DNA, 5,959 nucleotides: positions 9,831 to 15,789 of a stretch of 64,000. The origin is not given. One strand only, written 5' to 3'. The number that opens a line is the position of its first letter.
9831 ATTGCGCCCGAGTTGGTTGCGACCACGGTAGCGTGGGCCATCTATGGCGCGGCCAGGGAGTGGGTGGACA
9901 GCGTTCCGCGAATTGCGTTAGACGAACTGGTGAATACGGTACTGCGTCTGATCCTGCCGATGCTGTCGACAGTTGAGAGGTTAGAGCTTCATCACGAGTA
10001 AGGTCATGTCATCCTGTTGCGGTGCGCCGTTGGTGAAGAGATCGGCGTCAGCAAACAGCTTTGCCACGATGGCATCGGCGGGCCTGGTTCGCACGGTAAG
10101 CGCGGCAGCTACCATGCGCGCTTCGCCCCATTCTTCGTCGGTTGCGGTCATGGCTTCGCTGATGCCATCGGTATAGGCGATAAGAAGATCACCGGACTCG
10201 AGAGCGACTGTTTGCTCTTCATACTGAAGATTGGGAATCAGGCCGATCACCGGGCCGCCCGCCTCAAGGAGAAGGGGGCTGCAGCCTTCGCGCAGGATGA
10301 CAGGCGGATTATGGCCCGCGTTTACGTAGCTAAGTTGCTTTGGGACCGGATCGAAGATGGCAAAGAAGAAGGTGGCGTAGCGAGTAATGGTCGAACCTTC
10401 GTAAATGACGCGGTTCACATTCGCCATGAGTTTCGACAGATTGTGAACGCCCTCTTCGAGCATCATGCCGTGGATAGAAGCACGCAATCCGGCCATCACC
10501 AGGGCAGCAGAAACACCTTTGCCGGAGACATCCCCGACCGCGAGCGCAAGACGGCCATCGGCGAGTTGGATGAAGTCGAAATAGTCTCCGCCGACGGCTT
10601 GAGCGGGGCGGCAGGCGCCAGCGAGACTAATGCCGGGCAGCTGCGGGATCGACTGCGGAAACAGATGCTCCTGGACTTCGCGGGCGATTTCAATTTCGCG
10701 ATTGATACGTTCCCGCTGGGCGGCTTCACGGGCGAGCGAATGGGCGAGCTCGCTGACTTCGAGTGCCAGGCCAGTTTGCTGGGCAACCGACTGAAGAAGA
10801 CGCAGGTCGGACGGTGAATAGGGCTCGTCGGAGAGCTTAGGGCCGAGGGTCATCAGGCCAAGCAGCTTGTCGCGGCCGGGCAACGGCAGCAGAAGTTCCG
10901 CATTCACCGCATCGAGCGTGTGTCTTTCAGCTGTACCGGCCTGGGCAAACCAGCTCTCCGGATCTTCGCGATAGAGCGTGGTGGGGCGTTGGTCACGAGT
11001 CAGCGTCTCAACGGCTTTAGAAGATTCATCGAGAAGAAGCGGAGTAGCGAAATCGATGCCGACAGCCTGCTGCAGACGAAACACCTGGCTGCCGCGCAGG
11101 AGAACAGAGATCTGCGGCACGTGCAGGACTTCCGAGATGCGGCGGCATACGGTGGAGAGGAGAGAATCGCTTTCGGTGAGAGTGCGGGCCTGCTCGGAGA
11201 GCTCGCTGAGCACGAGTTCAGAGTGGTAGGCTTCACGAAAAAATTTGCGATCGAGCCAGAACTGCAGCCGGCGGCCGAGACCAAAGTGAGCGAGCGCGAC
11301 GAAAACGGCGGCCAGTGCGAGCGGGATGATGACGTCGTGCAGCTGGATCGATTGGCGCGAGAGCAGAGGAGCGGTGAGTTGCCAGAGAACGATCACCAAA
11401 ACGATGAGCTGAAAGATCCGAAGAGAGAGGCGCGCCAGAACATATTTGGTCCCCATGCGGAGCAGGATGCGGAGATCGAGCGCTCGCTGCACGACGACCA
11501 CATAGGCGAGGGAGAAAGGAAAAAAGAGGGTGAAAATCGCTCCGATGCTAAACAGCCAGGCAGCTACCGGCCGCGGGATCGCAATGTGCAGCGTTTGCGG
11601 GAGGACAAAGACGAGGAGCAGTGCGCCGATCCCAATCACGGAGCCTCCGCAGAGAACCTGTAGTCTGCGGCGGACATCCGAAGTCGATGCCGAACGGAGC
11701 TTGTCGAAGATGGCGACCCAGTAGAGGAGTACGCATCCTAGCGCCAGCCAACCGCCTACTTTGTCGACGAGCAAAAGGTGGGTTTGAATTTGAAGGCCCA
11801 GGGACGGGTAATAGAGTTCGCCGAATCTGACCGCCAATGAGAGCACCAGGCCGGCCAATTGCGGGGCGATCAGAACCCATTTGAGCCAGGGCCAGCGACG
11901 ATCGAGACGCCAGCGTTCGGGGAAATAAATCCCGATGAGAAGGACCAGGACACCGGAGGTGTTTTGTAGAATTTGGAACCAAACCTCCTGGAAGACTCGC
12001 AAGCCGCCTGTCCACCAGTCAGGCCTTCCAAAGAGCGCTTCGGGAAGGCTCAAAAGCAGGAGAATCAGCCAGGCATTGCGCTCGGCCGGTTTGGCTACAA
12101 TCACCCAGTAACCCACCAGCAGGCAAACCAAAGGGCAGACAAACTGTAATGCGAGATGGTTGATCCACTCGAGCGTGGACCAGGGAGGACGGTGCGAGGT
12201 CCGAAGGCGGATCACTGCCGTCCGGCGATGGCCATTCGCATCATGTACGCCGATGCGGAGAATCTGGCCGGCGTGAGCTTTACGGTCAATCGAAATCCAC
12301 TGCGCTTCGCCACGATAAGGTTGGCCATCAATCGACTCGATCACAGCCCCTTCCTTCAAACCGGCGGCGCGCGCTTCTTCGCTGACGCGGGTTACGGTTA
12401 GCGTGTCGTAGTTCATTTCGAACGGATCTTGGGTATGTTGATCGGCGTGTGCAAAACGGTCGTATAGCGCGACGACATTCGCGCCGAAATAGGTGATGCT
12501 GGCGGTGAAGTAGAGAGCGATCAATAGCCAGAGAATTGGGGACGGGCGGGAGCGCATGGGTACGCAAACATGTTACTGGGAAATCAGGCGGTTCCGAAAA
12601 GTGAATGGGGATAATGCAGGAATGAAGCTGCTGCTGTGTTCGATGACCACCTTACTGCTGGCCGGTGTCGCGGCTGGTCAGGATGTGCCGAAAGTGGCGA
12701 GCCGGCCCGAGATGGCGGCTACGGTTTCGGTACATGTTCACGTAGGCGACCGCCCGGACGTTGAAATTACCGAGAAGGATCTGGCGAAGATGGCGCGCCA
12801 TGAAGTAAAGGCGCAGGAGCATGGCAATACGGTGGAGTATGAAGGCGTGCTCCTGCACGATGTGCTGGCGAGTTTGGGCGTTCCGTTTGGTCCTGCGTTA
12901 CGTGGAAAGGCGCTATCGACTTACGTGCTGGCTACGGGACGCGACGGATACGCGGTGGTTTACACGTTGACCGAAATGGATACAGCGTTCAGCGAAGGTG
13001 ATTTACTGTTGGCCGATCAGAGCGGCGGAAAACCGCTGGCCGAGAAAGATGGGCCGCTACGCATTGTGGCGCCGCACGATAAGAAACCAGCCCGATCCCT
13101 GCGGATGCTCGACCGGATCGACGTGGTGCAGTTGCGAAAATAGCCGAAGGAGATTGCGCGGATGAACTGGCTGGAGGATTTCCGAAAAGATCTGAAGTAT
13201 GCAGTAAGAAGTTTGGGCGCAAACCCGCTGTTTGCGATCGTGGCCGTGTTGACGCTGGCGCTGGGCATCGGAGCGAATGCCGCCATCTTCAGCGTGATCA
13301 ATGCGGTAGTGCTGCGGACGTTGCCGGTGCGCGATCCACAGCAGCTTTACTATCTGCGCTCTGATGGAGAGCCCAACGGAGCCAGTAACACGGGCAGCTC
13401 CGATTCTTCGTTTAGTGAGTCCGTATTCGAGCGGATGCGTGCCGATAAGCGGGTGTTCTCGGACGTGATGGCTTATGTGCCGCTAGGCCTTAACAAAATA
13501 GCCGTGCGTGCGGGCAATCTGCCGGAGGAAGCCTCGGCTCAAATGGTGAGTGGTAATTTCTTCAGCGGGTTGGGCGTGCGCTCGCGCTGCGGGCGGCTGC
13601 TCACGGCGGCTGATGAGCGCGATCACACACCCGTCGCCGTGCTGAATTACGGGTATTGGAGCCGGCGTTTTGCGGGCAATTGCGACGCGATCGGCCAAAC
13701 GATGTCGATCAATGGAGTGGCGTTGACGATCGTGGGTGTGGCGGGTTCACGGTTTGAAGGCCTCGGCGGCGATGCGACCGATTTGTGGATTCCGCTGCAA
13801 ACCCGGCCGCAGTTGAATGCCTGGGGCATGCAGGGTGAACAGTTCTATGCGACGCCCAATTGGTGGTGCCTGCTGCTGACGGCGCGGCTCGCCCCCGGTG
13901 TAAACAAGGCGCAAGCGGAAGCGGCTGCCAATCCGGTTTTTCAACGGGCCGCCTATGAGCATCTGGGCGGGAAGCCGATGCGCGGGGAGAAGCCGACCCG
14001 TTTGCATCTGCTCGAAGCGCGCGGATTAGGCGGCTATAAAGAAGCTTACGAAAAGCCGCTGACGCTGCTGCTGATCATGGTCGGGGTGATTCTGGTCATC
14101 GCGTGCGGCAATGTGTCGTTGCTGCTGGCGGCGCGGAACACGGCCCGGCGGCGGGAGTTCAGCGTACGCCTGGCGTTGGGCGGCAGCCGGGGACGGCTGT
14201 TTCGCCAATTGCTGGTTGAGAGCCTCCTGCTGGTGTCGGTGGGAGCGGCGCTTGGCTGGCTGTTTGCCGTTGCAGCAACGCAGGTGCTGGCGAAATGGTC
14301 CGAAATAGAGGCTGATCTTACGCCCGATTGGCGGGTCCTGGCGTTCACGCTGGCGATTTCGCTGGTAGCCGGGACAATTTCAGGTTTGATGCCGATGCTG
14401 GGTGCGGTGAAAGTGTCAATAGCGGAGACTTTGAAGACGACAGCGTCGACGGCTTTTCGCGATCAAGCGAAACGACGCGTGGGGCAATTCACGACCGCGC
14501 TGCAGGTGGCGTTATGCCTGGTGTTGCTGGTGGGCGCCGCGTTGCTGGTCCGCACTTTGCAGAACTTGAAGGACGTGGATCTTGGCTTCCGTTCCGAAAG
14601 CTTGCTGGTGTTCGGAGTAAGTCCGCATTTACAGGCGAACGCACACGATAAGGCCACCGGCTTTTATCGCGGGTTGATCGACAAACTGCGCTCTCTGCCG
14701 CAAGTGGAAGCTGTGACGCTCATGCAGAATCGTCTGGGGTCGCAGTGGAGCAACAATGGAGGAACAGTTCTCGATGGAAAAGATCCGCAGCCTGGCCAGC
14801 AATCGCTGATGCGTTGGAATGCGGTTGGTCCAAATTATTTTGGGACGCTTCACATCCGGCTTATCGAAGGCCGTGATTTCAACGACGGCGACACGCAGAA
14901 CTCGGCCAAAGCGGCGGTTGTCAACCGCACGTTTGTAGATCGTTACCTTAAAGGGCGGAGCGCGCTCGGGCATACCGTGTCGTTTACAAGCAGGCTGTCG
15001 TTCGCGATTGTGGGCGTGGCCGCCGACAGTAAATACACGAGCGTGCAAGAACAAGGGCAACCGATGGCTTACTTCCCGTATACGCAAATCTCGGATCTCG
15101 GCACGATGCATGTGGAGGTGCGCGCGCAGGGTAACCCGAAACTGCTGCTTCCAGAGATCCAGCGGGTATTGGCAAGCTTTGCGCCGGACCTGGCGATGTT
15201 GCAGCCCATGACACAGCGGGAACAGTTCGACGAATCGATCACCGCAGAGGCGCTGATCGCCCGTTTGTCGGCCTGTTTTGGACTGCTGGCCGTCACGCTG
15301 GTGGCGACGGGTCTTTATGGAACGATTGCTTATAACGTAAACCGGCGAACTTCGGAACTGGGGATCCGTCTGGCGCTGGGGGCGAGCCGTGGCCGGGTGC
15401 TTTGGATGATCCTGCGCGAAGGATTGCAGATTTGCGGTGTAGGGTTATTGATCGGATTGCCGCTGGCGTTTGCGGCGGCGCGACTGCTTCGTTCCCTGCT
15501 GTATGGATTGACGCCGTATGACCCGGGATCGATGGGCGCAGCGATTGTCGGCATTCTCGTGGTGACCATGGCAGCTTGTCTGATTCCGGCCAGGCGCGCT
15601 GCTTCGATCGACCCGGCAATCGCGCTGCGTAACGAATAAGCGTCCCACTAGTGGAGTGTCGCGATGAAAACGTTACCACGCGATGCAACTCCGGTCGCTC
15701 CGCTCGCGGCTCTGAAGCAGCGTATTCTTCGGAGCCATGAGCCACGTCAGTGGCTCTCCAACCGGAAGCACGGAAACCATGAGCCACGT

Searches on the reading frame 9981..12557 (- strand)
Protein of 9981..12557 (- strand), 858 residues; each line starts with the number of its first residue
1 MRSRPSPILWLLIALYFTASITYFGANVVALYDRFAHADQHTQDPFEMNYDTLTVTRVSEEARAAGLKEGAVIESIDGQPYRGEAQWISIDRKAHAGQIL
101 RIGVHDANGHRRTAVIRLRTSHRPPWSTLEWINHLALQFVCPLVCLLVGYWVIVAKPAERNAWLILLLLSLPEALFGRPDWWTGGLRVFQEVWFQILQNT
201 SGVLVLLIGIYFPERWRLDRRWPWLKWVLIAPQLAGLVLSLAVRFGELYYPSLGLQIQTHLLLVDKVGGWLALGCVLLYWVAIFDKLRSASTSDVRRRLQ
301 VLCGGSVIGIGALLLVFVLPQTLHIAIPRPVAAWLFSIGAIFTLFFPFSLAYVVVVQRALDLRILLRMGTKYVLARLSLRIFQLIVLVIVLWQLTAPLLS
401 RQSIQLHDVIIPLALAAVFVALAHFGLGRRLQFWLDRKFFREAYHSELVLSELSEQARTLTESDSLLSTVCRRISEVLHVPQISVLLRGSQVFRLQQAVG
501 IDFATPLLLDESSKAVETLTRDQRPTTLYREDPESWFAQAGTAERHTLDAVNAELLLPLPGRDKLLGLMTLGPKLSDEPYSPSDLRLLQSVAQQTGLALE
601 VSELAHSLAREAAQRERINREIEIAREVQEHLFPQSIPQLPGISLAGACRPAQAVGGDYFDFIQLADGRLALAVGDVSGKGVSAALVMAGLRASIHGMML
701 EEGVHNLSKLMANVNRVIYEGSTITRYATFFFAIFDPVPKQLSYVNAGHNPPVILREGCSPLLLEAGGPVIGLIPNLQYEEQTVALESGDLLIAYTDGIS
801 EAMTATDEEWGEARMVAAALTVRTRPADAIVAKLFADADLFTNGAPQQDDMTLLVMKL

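Call 9: search_protein_families(library=pfam, proteins=[window:9981-12557:-])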
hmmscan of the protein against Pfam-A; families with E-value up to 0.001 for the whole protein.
window:9981-12557:- (858 aa): 4 families
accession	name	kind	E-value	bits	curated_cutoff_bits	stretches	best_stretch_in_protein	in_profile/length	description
PF07228.17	SpoIIE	-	4.8e-48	164.1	25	1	667-857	2-190/192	Stage II sporulation protein E (SpoIIE)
PF01590.32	GAF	-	1.5e-07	32.5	22.4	1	464-599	3-133/133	GAF domain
PF13492.12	GAF_3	-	1e-06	29.6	27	1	464-600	3-128/129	GAF domain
PF13185.12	GAF_2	-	4.8e-06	27.3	28.6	1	464-600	5-136/136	GAF domain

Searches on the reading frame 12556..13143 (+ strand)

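Call 9: search_protein_families(library=pfam, proteins=[window:12556-13143:+])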
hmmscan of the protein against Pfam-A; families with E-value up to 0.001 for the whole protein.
window:12556-13143:+ (195 aa): 1 family
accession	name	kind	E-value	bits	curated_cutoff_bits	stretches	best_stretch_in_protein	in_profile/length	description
PF00174.25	Oxidored_molyb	-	1.7e-09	37.9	24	1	88-192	64-162/169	Oxidoreductase molybdopterin binding domain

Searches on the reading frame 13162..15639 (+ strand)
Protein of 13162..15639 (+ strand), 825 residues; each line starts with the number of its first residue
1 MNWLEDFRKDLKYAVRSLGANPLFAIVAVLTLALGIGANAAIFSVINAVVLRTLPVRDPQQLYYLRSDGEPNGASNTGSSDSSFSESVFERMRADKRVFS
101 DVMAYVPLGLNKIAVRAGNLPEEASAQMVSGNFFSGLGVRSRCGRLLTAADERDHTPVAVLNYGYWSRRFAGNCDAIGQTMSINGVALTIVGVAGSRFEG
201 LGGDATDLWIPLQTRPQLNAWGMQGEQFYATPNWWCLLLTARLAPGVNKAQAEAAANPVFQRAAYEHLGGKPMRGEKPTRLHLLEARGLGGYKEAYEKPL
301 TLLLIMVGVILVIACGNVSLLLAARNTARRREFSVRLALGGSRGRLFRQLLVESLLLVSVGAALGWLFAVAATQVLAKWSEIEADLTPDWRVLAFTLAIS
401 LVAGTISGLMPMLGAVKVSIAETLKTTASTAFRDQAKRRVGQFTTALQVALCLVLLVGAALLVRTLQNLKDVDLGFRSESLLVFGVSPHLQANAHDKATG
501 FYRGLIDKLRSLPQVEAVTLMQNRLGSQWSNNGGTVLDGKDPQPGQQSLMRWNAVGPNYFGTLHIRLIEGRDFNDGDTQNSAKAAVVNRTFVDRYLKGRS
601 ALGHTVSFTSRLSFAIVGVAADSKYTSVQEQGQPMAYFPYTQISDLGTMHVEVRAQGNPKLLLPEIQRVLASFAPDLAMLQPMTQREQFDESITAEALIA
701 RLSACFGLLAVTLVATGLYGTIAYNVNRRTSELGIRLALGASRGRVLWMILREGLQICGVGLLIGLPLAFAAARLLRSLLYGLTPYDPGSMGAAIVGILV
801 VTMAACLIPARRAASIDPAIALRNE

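Call 9: search_protein_families(library=pfam, proteins=[window:13162-15639:+])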
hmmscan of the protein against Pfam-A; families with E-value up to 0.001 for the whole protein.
window:13162-15639:+ (825 aa): 2 families
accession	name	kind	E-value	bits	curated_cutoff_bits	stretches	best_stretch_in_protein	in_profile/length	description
PF12704.14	MacB_PCD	-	2.7e-42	145.8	27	2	26-257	2-205/207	MacB-like periplasmic core domain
PF02687.27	FtsX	-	2.3e-26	92.6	25.5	2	705-818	2-120/120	FtsX-like permease C-terminal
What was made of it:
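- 13162..15639 (+): Upstream neighbour, not part of the element: MacB_PCD/FtsX duplicated permease. Its stop codon is 9 nt before the CTAG. Pfam, call 9.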

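Call 17: find_encoding_contigs(protein=window:13162-15639:+, flank=10000, max_places=10)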
Protein window:13162-15639:+ (825 aa): no gene with exactly this product is on record in the collection.
